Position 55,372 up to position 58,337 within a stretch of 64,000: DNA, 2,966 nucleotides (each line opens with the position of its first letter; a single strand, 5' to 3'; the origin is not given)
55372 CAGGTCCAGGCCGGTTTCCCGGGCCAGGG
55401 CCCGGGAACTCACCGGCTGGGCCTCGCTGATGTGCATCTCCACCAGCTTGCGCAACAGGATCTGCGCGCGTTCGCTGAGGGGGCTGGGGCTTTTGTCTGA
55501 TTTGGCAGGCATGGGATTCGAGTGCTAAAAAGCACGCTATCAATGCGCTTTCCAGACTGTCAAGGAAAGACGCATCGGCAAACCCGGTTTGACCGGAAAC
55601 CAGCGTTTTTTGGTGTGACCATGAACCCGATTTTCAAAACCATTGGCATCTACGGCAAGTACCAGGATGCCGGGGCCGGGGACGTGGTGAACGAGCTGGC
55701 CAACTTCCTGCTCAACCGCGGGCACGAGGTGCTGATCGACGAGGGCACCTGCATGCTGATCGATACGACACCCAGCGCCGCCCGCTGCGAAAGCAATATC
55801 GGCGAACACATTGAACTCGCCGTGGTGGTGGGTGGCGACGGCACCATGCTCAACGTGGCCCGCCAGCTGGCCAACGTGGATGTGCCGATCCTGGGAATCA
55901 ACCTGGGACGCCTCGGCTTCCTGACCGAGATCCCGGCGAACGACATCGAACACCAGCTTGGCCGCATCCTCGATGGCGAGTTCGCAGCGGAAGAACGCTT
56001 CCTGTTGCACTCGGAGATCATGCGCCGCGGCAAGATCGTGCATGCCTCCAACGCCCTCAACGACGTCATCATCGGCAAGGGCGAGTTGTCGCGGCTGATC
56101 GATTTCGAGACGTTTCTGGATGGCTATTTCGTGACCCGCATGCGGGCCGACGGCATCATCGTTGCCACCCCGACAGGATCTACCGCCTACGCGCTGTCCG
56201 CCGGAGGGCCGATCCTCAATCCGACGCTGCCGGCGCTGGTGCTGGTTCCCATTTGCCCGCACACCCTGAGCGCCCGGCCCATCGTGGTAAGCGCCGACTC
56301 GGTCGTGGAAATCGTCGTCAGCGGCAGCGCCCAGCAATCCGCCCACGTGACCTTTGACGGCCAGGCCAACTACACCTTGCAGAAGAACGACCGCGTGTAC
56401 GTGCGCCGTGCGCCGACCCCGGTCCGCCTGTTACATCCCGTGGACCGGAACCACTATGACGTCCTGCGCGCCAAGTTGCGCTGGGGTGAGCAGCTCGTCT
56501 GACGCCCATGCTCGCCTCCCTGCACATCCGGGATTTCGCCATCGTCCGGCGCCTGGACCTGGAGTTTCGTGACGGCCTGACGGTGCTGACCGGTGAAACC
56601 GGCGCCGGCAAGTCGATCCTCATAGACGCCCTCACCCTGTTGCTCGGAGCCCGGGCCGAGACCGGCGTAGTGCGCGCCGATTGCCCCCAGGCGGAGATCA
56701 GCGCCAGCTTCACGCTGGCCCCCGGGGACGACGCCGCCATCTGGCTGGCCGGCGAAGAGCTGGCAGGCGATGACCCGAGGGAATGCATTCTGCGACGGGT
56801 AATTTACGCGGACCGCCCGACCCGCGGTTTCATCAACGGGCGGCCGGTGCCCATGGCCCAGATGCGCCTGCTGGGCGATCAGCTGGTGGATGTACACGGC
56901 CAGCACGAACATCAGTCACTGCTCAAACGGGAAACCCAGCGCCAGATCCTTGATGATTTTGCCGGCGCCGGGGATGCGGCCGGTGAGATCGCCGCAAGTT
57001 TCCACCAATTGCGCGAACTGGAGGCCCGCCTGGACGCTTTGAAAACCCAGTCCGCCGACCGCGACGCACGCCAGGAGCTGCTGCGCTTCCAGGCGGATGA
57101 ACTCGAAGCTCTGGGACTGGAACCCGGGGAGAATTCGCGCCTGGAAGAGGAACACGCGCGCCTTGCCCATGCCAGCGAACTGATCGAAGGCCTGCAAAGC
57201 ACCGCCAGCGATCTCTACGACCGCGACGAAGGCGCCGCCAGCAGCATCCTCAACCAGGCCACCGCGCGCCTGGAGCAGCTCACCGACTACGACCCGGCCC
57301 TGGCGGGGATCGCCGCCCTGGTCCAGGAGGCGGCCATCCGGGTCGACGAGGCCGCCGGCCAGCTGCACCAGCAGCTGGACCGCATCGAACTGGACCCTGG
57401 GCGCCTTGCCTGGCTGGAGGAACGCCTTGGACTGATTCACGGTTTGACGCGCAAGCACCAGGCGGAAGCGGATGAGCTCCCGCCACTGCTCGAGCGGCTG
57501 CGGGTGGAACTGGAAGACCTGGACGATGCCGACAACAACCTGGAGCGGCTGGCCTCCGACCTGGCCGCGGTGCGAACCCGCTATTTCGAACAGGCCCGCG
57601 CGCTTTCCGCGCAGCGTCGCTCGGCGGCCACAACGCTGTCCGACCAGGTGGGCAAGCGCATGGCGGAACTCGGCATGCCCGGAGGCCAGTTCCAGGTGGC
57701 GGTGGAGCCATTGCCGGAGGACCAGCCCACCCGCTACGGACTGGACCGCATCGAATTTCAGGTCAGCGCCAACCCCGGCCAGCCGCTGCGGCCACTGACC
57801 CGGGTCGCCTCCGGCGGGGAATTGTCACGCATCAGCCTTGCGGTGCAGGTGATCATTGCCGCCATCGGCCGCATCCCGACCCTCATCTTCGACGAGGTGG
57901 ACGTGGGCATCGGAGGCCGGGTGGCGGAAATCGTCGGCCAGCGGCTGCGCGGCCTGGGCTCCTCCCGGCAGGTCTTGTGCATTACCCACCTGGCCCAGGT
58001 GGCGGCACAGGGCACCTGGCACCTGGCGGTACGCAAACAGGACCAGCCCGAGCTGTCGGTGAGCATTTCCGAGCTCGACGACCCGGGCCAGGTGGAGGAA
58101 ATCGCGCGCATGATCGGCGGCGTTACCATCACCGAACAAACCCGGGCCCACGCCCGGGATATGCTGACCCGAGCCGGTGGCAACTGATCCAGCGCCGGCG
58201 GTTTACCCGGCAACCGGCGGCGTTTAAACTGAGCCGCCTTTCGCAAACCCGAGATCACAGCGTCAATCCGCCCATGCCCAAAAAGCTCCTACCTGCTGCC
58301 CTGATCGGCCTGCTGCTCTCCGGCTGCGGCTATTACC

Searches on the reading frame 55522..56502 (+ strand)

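Call 79: search_protein_families(library=pfam, proteins=[window:55522-56502:+], max_evalue=0.000001)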
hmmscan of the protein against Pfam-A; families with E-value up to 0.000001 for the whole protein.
window:55522-56502:+ (326 aa): 2 families
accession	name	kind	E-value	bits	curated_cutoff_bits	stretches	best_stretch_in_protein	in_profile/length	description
PF20143.4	NAD_kinase_C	-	2.5e-37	127.9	23.7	1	179-304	1-124/126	ATP-NAD kinase C-terminal domain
PF01513.26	NAD_kinase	-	4.5e-21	75.9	25.5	1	42-154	2-130/130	ATP-NAD kinase N-terminal domain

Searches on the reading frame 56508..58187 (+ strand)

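Call 79: search_protein_families(library=pfam, proteins=[window:56508-58187:+], max_evalue=0.000001)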
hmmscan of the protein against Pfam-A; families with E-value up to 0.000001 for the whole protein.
window:56508-58187:+ (559 aa): 2 families
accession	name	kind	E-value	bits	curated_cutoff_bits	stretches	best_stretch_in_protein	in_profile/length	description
PF02463.25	SMC_N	-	3e-16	59.9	40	1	2-512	2-215/220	RecF/RecN/SMC N terminal domain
PF13476.12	AAA_23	-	1.1e-11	46.2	27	1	4-88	1-69/201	AAA domain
